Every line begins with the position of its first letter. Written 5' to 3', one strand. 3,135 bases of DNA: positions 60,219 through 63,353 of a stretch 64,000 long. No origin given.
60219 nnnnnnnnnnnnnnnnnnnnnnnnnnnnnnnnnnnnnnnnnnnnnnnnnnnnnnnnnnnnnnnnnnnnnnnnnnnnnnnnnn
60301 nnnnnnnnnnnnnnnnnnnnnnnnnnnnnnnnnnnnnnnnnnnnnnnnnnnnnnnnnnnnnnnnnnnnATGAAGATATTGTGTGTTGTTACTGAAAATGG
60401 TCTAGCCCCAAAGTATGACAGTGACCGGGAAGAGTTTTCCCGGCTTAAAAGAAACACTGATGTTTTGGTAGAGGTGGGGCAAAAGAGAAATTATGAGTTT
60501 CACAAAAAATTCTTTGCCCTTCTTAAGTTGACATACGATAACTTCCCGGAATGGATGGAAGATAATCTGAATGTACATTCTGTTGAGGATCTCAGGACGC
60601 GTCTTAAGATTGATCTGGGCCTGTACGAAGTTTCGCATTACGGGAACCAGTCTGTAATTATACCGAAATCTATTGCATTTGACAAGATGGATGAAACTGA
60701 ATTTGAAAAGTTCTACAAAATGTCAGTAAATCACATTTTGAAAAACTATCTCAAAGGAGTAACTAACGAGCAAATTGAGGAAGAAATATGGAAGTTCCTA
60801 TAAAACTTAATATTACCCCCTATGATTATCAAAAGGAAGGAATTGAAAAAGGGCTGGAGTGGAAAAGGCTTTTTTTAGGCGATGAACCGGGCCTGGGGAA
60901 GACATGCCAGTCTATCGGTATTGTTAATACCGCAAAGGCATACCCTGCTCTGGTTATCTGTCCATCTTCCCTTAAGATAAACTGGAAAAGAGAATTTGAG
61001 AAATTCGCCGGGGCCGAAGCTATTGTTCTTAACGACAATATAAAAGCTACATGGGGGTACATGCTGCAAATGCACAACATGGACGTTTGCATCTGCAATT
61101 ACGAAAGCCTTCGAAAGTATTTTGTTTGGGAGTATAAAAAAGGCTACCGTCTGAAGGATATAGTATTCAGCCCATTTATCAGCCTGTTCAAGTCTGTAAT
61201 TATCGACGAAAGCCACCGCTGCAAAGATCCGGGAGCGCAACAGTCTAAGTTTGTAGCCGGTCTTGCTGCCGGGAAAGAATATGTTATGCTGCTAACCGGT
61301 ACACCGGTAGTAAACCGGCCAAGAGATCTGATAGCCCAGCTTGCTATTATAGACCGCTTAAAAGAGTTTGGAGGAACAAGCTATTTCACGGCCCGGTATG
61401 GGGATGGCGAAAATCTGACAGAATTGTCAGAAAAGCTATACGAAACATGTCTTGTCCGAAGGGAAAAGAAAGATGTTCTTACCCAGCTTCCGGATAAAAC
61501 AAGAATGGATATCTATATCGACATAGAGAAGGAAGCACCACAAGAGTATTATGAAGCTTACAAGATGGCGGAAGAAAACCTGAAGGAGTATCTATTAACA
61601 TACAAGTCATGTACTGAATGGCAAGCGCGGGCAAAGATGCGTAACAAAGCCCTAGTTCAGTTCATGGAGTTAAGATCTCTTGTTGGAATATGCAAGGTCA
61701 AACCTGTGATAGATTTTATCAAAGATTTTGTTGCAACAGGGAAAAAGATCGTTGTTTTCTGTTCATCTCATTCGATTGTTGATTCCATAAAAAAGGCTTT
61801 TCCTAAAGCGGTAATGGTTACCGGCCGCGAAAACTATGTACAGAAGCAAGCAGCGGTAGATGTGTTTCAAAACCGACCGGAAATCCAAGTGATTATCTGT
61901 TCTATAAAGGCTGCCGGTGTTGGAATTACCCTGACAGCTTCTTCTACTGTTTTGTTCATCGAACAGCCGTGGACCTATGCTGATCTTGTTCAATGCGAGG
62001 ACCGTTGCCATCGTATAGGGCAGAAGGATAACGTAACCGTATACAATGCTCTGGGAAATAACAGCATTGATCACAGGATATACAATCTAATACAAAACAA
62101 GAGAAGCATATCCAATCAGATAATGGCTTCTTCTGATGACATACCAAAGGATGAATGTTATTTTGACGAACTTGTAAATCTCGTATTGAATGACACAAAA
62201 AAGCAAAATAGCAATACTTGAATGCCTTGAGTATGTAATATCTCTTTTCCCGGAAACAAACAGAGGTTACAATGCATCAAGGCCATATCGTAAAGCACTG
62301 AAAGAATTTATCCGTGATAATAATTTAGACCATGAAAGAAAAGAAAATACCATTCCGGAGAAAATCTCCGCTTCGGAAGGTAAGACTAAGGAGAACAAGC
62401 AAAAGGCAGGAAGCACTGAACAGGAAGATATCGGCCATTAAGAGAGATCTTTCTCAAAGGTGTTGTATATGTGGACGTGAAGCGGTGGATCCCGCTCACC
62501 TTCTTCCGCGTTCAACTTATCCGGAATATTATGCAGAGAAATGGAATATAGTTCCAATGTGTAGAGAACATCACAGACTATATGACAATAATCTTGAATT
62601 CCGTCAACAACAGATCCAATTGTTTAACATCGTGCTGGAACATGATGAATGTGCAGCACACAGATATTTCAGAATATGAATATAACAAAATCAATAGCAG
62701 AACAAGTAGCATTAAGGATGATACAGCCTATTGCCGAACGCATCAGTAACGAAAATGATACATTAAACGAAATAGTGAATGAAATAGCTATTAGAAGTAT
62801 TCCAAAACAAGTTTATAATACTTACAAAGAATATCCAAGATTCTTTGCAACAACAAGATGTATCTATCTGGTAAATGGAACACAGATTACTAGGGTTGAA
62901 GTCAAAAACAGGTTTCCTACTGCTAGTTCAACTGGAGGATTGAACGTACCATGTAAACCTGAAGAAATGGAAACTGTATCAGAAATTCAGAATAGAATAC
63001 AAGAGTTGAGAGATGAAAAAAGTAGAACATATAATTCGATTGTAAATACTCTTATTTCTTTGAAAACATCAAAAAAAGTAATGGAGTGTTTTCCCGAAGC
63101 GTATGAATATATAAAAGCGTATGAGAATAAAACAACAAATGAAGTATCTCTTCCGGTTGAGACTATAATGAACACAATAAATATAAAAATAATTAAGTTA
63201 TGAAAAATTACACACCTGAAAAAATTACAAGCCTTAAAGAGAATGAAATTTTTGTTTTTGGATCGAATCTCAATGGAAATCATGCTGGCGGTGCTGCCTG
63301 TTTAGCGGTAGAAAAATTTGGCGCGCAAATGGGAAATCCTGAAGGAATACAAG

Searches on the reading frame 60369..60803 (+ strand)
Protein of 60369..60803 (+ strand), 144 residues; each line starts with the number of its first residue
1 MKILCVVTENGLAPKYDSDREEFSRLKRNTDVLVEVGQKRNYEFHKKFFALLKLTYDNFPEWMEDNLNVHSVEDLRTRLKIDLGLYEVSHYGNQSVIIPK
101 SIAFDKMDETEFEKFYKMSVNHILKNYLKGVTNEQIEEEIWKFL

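Call 8: search_protein_families(library=pfam, proteins=[window:60369-60803:+], max_evalue=0.01)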
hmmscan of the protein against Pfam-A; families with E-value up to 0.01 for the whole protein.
window:60369-60803:+ (144 aa): 1 family
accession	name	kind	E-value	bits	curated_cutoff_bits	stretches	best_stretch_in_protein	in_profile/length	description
PF07105.16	DUF1367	-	1.6e-15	57.8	25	2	10-58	12-60/198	Protein of unknown function (DUF1367)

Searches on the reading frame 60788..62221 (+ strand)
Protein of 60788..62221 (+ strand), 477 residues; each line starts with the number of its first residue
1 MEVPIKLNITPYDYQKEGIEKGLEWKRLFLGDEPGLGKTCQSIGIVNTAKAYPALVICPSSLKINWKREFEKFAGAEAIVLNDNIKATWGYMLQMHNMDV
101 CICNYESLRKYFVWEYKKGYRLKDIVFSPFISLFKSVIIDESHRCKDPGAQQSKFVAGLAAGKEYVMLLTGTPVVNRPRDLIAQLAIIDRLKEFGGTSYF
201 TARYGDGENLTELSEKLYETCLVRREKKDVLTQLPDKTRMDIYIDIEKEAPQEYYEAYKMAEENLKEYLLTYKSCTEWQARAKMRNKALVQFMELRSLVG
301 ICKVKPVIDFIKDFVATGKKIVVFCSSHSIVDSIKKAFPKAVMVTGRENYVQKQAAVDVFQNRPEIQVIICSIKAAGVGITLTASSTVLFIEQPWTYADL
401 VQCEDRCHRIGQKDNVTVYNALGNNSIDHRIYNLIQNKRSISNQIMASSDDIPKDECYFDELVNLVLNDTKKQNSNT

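Call 8: search_protein_families(library=pfam, proteins=[window:60788-62221:+], max_evalue=0.01)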
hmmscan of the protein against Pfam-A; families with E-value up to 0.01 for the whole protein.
window:60788-62221:+ (477 aa): 4 families
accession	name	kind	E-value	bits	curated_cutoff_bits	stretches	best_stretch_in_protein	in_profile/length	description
PF00176.29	SNF2-rel_dom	-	4.1e-30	105.3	24.9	1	28-270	20-263/290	SNF2-related domain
PF00271.37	Helicase_C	-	4.2e-13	49.9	23.5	1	308-411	7-110/110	Helicase conserved C-terminal domain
PF04851.21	ResIII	-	1.1e-09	38.9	22.5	1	9-173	2-162/164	Type III restriction enzyme, res subunit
PF00270.35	DEAD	-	2.5e-06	27.8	26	1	13-174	2-161/167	DEAD/DEAH box helicase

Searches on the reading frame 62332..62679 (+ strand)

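Call 32: search_protein_families(library=phrogs, proteins=[window:62332-62679:+], max_evalue=0.001)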
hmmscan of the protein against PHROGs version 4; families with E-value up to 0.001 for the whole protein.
window:62332-62679:+ (115 aa): 9 families
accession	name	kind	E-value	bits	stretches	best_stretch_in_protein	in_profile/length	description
phrog_7370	-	DNA, RNA and nucleotide metabolism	2.9e-06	28.4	1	8-85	15-84/115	HNH endonuclease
phrog_12434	-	DNA, RNA and nucleotide metabolism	1.3e-05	25.9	1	47-82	33-68/292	HNH endonuclease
phrog_22514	-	DNA, RNA and nucleotide metabolism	4.3e-05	24.7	1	21-92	46-116/187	HNH endonuclease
phrog_96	-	DNA, RNA and nucleotide metabolism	7.1e-05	23.3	1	41-94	258-313/334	HNH endonuclease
phrog_5956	-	DNA, RNA and nucleotide metabolism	0.00012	22.7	1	20-97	36-120/138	HNH endonuclease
phrog_10378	-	DNA, RNA and nucleotide metabolism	0.00035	21.3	1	37-82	102-148/296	HNH endonuclease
phrog_7785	-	DNA, RNA and nucleotide metabolism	0.00045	21.2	1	9-86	40-113/147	HNH endonuclease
phrog_8048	-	DNA, RNA and nucleotide metabolism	0.00066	20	1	26-91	161-232/273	HNH endonuclease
phrog_398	-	unknown function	0.00067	20.3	1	42-82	147-190/225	-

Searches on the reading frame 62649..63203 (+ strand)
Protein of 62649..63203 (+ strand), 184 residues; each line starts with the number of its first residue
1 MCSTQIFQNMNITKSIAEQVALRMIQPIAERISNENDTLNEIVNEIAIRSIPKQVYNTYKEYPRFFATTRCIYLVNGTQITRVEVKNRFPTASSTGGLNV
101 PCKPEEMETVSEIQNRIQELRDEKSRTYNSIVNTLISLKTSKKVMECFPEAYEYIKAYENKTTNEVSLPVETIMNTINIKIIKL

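Call 32: search_protein_families(library=phrogs, proteins=[window:62649-63203:+], max_evalue=0.001)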
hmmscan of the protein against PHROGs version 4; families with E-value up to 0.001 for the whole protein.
window:62649-63203:+ (184 aa): 1 family
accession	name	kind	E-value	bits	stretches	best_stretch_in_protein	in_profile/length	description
phrog_1965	-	unknown function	4.5e-06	28.3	1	52-173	69-197/208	-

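Call 47: search_protein_families(library=pfam, proteins=[window:62649-63203:+], max_evalue=1)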
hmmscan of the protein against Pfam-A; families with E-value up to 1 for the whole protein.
window:62649-63203:+ (184 aa): 5 families
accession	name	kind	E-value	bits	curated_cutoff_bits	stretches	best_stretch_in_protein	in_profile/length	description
PF18757.6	Nmad5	-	2.2e-07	31.6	27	1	29-173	50-199/206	Nucleotide modification associated domain 5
PF02138.23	Beach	-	0.043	13.6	26.8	1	114-167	112-167/276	Beige/BEACH domain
PF24434.1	DUF7557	-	0.068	13.1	25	1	112-138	9-34/45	Family of unknown function (DUF7557)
PF13600.11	DUF4140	-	0.084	13.8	27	0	79-129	48-86/98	N-terminal domain of unknown function (DUF4140)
PF08965.17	Aca2_YdiL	-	0.24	12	23.8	1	111-161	45-94/118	Aca2/YdiL-like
